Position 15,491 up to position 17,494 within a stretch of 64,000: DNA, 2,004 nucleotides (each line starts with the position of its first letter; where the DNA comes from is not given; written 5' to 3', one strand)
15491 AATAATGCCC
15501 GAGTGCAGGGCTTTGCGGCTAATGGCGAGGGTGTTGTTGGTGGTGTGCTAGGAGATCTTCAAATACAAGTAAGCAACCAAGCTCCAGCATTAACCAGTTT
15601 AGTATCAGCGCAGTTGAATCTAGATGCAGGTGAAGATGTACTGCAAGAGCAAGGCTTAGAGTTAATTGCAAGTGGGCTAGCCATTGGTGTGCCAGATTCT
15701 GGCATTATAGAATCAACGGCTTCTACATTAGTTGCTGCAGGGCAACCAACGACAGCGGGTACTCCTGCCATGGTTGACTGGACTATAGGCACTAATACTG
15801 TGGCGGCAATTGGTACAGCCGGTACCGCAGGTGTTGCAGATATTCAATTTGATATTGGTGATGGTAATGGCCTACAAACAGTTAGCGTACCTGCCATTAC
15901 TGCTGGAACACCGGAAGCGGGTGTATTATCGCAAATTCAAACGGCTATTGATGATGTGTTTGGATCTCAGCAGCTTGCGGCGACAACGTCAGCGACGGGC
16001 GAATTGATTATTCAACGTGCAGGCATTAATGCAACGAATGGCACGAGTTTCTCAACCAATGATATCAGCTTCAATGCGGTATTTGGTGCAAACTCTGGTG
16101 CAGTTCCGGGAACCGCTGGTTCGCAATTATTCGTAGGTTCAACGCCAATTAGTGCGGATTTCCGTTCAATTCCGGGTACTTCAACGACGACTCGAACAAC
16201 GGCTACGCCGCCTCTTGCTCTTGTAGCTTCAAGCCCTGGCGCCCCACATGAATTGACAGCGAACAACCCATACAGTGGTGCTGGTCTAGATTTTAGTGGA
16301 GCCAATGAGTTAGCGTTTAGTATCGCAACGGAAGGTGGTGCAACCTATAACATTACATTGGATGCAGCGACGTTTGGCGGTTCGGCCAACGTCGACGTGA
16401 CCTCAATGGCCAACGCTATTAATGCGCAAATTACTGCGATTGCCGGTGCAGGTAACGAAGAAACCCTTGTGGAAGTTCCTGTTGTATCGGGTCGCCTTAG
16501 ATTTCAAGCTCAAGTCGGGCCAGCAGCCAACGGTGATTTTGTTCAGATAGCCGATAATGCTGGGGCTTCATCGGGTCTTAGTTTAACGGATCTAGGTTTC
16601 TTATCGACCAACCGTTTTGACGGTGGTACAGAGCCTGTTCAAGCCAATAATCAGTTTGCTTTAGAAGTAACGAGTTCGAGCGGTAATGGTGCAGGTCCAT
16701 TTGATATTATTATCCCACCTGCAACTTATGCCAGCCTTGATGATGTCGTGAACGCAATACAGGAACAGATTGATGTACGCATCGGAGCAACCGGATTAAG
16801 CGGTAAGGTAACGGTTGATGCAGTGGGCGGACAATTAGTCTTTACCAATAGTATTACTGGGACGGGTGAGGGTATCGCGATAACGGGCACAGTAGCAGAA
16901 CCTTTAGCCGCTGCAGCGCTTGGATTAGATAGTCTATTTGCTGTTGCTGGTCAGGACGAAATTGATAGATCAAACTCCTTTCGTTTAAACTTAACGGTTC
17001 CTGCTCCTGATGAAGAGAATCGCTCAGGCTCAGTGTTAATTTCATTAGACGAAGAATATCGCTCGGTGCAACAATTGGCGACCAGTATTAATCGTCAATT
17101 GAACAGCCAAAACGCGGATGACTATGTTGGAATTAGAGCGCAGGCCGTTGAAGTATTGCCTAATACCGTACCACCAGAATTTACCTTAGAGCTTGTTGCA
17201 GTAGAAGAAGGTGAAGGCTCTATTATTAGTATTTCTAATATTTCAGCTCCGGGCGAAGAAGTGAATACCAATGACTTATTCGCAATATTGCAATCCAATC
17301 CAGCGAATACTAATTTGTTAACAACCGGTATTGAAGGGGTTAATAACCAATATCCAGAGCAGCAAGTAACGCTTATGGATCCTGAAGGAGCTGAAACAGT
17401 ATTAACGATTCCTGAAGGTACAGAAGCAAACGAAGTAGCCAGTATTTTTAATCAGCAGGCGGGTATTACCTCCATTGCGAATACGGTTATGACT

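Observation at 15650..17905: Hook protein carries an insertion of about 750 aa, making it roughly three times the textbook size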

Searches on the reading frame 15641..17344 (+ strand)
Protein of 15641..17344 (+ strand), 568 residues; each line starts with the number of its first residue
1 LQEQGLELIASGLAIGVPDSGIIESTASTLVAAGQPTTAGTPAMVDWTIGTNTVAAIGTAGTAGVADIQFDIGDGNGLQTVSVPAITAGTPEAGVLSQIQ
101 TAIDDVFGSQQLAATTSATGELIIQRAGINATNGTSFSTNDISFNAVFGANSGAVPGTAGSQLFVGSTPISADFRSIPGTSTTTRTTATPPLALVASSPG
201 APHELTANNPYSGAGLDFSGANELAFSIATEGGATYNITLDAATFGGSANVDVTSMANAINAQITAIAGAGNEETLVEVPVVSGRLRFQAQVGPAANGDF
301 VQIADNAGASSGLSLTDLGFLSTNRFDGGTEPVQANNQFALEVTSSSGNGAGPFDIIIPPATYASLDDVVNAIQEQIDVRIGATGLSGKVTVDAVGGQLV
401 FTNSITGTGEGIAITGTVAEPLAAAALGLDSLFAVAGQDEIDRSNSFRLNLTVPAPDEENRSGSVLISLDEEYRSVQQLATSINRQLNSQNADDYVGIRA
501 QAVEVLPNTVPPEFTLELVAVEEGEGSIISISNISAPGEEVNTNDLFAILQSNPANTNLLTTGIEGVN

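Call 69: predict_structure(alignment_id=A2)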
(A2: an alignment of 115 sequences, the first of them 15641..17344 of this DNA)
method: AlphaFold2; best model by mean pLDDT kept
length: 568 residues; sequences in the alignment: 115
mean_pLDDT: 78.6   pTM: 0.48
mean pLDDT of the five models: 78.6, 77.9, 76.9, 76.0, 74.4
residues with pLDDT >= 90: 258; 70-90: 150; 50-70: 65; < 50: 95
segments of 3 or more residues with pLDDT < 50: 1-31, 167-186, 440-451, 453-455, 536-553, 559-568
pLDDT, mean of each block of 10 residues (from residue 1): 35 32 41 64 93 96 97 95 98 98 95 96 92 90 95 89 57 38 48 86 95 87 96 93 90 95 96 94 91 86 96 96 96 89 91 93 92 93 85 87 86 90 85 61 43 52 66 76 80 69 75 77 60 51 43 48 33
secondary structure, 60 per line:
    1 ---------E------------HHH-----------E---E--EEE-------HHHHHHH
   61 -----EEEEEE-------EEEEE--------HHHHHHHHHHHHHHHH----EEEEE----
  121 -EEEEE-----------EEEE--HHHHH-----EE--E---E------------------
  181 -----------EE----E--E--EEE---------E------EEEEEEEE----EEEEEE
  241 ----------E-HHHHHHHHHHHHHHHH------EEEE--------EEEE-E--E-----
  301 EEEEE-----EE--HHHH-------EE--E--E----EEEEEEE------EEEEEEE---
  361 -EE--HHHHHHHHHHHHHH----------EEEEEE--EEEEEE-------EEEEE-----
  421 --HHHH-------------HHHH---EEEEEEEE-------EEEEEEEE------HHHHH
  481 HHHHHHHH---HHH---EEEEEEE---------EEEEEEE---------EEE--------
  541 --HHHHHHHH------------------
elements in order: E44-46 H54-60 E66-71 E79-83 H92-107 E112-116 E122-126 E138-141 H144-148 E204-206 E223-230 E235-240 H253-268 E275-278 E287-290 E301-305 H315-318 E338-344 E351-357 H366-379 E390-395 E398-403 E411-415 H423-426 H440-443 E447-454 E462-469 H476-488 E498-504 E514-520 E530-532 H543-550

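Call 71: fold_search(model_id=the predicted structure, library=pdb)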
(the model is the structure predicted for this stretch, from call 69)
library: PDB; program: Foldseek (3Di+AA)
matches with E <= 10: 1404; with E <= 0.001: 2
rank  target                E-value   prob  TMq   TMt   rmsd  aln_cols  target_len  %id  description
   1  5fhy_A                3.1e-04  0.99  0.15  0.32  20.5       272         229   14  Crystal structure of FliD (HAP2) from Pseudomonas aeruginosa PAO1 (released 2016-10-05)
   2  9m6i_A                8.4e-04  0.99  0.16  0.22  13.3       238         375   14  structure of the FliD cap (released 2025-12-03)
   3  9m67_A                4.1e-03  0.91  0.15  0.19  18.1       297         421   12  the flagellar filament cap FliD in complex with FliC (released 2025-12-03)
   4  5h5t_A                4.6e-03  0.97  0.16  0.39  13.5       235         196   14  Crystal structure of the flagellar cap protein FliD D2-D3 domains from Salmonella Typhimurium (released 2017-02-22)
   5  9m6h_A                4.6e-03  0.97  0.16  0.20  14.9       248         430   14  structure of FliD-FliC at a 10:10 stoichiometry (released 2025-07-16)
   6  9gnz_S                5.1e-03  0.80  0.15  0.17  17.4       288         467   12  Salmonella cap-filament complex (released 2025-04-09)
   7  5h5v_E                5.7e-03  0.93  0.15  0.26  15.8       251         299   12  Crystal structure of the flagellar cap protein FliD D1-D2-D3 domains from Escherichia coli (released 2017-02-22)
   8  9m68_A                7.1e-03  0.89  0.15  0.20  16.1       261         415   14  the flagellar filament cap FliD in complex with FlgL (released 2025-12-03)
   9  9gnz_R                7.5e-03  0.80  0.14  0.17  16.3       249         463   14  Salmonella cap-filament complex (released 2025-04-09)
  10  5h5v_A                8.3e-03  0.91  0.15  0.23  15.0       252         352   13  Crystal structure of the flagellar cap protein FliD D1-D2-D3 domains from Escherichia coli (released 2017-02-22)
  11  5h5v_F                8.8e-03  0.91  0.15  0.24  15.6       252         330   13  Crystal structure of the flagellar cap protein FliD D1-D2-D3 domains from Escherichia coli (released 2017-02-22)
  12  5h5t_B                9.8e-03  0.93  0.15  0.37  13.7       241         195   14  Crystal structure of the flagellar cap protein FliD D2-D3 domains from Salmonella Typhimurium (released 2017-02-22)
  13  5h5w_A                9.8e-03  0.77  0.15  0.35  15.5       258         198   12  Crystal structure of the flagellar cap protein FliD D2-D3 domains from Escherichia coli (released 2017-02-22)
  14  5h5w_B                1.2e-02  0.92  0.16  0.37  13.4       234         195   12  Crystal structure of the flagellar cap protein FliD D2-D3 domains from Escherichia coli (released 2017-02-22)
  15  5h5v_D                1.2e-02  0.87  0.15  0.23  15.6       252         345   13  Crystal structure of the flagellar cap protein FliD D1-D2-D3 domains from Escherichia coli (released 2017-02-22)
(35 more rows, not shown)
